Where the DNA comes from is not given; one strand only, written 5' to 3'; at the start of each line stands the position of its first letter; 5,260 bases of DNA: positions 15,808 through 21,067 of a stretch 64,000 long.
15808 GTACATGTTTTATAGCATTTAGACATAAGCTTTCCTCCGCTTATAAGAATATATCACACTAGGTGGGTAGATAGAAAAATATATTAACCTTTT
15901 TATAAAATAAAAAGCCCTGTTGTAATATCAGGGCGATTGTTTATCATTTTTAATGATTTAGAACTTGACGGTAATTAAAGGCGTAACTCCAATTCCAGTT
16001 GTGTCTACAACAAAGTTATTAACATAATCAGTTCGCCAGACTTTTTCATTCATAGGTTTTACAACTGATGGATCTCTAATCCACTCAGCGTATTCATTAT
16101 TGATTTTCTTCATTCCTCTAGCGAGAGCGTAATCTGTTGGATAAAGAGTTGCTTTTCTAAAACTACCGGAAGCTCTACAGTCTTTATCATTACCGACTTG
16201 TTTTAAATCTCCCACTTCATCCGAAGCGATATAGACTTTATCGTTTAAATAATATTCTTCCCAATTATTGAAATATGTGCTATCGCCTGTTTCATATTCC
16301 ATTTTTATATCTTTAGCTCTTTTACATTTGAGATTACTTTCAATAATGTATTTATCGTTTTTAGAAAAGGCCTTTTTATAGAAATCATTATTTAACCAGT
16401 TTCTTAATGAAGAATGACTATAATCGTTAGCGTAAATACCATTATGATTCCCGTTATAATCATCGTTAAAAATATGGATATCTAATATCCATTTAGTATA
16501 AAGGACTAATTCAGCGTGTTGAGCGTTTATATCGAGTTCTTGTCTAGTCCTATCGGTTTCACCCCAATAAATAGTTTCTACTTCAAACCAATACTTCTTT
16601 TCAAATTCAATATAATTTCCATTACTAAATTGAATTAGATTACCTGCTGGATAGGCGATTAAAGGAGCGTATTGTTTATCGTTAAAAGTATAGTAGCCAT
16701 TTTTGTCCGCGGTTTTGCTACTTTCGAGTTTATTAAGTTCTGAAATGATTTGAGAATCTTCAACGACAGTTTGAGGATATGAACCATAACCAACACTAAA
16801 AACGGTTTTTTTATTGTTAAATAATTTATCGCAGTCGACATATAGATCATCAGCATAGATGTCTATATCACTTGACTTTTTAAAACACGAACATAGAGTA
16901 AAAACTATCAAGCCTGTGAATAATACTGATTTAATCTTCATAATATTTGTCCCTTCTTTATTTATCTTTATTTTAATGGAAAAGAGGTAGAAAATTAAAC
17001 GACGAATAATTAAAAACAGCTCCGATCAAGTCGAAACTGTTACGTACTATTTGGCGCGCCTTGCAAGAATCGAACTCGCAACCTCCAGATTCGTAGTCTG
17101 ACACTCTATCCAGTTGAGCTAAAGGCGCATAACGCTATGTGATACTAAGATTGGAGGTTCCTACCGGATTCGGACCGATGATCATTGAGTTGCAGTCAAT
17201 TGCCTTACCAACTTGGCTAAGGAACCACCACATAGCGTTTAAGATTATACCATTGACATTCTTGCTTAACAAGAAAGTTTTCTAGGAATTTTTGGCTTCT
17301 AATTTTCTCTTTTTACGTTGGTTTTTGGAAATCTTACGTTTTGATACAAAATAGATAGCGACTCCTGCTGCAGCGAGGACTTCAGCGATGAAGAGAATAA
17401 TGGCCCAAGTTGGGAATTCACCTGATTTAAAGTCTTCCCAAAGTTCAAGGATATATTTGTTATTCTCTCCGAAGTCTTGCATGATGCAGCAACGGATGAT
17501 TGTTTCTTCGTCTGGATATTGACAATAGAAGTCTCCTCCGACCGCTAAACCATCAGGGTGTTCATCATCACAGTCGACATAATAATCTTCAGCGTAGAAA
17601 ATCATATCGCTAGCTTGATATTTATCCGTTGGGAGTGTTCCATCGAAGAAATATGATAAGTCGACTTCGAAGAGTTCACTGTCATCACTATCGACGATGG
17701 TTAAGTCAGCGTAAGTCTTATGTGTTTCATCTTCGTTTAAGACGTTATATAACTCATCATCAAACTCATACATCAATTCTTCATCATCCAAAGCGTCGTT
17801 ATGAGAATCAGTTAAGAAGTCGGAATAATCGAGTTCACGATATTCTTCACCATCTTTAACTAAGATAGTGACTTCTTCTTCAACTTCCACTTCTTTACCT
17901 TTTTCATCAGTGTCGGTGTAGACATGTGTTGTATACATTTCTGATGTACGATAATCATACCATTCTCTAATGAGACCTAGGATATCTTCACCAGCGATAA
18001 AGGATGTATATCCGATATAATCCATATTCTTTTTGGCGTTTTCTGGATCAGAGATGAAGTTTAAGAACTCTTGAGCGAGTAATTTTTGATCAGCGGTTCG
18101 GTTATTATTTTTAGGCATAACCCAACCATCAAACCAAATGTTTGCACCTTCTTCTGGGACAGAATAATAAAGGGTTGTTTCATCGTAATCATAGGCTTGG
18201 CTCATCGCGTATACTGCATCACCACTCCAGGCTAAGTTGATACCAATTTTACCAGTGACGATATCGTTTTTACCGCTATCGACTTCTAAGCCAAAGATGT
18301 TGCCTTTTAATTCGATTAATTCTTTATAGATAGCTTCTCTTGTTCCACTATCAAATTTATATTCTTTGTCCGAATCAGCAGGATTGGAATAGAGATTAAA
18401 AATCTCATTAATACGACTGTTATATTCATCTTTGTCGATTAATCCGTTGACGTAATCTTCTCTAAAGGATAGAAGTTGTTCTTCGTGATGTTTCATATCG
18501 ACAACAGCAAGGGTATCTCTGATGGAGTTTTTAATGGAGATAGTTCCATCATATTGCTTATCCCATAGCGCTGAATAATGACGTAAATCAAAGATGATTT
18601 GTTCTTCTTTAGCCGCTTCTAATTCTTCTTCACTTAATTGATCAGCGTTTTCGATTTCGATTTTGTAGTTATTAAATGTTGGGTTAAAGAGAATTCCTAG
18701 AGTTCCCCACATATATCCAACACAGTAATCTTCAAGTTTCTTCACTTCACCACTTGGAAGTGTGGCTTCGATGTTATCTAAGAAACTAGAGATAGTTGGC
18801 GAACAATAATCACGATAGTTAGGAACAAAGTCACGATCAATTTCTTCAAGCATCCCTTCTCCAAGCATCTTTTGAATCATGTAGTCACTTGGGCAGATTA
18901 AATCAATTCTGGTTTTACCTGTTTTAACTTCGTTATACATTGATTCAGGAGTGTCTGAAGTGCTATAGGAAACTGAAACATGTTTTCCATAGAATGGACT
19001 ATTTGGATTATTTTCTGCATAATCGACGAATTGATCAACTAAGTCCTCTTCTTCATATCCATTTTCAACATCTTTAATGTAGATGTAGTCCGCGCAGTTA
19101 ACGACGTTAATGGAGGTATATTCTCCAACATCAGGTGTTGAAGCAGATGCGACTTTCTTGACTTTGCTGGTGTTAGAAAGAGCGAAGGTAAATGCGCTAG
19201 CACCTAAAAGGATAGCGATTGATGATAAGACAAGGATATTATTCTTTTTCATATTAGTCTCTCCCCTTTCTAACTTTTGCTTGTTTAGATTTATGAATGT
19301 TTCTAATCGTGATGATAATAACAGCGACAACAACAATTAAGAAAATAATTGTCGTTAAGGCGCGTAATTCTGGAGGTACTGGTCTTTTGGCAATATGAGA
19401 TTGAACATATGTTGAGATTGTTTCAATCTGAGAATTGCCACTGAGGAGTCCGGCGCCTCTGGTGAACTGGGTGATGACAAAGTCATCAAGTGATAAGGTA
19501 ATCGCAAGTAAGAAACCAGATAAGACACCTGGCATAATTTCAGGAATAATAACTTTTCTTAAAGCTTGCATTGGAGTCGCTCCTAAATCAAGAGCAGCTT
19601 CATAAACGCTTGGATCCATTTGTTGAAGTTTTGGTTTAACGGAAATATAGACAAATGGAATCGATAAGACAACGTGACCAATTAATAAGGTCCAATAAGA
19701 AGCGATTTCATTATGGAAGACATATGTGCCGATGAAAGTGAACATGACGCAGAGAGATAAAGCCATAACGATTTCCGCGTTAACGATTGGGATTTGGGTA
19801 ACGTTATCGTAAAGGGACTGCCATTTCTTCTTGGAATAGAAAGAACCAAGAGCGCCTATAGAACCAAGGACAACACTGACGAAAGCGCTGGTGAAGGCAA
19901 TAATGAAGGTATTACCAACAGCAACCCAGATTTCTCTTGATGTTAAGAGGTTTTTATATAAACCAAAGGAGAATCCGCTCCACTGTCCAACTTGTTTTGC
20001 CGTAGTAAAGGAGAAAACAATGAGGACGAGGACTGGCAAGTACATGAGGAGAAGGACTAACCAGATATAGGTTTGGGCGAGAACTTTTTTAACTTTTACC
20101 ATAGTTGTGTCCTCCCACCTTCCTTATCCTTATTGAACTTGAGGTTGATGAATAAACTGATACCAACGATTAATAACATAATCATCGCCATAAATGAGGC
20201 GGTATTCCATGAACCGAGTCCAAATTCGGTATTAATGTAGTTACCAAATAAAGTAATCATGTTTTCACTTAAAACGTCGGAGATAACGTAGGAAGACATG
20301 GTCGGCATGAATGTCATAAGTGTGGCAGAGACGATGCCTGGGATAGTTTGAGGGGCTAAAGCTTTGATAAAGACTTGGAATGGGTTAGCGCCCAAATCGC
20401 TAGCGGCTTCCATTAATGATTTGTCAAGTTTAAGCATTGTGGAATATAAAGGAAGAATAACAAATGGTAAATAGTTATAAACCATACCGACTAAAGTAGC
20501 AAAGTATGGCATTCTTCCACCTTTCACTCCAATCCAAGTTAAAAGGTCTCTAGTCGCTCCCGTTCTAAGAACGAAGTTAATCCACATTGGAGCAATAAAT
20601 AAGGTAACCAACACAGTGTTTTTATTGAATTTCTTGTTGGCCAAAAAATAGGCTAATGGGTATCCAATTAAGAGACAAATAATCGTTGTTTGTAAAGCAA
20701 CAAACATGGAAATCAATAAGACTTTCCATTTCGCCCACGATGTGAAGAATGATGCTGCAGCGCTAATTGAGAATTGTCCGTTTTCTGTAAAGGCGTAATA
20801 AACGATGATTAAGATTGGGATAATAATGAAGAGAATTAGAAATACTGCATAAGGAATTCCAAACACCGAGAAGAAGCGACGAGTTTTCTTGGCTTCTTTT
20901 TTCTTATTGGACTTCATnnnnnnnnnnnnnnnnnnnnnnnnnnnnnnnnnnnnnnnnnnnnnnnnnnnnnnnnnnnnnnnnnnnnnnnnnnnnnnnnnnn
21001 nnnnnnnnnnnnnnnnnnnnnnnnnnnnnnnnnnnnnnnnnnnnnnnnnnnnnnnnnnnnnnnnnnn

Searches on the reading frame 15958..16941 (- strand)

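Call 7: search_protein_families(library=ncbifam, proteins=[window:15958-16941:-], max_evalue=0.00001)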
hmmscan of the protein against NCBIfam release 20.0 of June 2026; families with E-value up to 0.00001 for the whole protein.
window:15958-16941:- (327 aa): 0 families

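Call 34: search_protein_families(library=pfam, proteins=[window:15958-16941:-], max_evalue=0.00001)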
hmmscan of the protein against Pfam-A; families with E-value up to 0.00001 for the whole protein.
window:15958-16941:- (327 aa): 1 family
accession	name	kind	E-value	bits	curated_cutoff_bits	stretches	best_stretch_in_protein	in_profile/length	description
PF19789.6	DUF6273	-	3.6e-11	43.7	23.5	1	158-303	19-146/172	Domain of unknown function (DUF6273)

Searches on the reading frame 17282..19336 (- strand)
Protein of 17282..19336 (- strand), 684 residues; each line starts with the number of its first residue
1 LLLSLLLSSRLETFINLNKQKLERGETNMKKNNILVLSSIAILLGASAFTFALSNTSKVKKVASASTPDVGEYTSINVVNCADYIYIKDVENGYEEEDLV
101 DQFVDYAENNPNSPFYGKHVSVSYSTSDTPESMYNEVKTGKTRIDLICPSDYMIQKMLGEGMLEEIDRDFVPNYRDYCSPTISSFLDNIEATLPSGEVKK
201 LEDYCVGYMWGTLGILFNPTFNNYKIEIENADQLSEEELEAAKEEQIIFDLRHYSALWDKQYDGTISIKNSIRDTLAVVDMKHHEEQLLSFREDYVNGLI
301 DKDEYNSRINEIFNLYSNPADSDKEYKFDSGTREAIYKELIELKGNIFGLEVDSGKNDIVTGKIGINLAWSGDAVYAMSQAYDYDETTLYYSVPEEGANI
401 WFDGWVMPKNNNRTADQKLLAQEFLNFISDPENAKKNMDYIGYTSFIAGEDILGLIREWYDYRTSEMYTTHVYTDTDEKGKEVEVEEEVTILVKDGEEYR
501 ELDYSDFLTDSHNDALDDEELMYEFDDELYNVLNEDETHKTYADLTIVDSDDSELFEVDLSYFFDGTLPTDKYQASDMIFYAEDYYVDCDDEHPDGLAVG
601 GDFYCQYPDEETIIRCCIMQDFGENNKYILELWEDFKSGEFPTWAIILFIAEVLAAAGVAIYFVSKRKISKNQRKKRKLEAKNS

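Call 34: search_protein_families(library=pfam, proteins=[window:17282-19336:-], max_evalue=0.00001)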
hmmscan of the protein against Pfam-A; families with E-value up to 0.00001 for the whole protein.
window:17282-19336:- (684 aa): 1 family
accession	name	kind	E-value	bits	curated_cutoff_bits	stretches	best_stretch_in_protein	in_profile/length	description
PF13416.11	SBP_bac_8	-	1.3e-11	45.3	27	1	120-447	14-262/279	Bacterial extracellular solute-binding protein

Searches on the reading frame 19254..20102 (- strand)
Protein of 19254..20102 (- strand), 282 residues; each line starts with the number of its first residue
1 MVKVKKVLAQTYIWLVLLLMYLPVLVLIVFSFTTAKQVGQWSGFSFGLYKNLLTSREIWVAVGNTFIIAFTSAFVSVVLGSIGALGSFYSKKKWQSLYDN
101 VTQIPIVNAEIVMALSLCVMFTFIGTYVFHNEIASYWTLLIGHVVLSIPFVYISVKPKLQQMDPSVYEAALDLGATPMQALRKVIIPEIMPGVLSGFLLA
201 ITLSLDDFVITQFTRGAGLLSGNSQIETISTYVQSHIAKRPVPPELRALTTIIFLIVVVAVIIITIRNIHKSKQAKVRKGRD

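Call 34: search_protein_families(library=pfam, proteins=[window:19254-20102:-], max_evalue=0.00001)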
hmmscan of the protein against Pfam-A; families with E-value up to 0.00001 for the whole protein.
window:19254-20102:- (282 aa): 1 family
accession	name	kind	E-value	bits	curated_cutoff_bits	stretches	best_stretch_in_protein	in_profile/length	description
PF00528.27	BPD_transp_1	-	7.6e-16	58.8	26.4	1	77-267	2-176/184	Binding-protein-dependent transport system inner membrane component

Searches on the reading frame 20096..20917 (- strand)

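Call 34: search_protein_families(library=pfam, proteins=[window:20096-20917:-], max_evalue=0.00001)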
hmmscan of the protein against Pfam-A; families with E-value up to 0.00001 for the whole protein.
window:20096-20917:- (273 aa): 1 family
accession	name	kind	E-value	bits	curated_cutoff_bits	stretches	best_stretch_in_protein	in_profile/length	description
PF00528.27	BPD_transp_1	-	5.7e-08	33.1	26.4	1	85-257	1-173/184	Binding-protein-dependent transport system inner membrane component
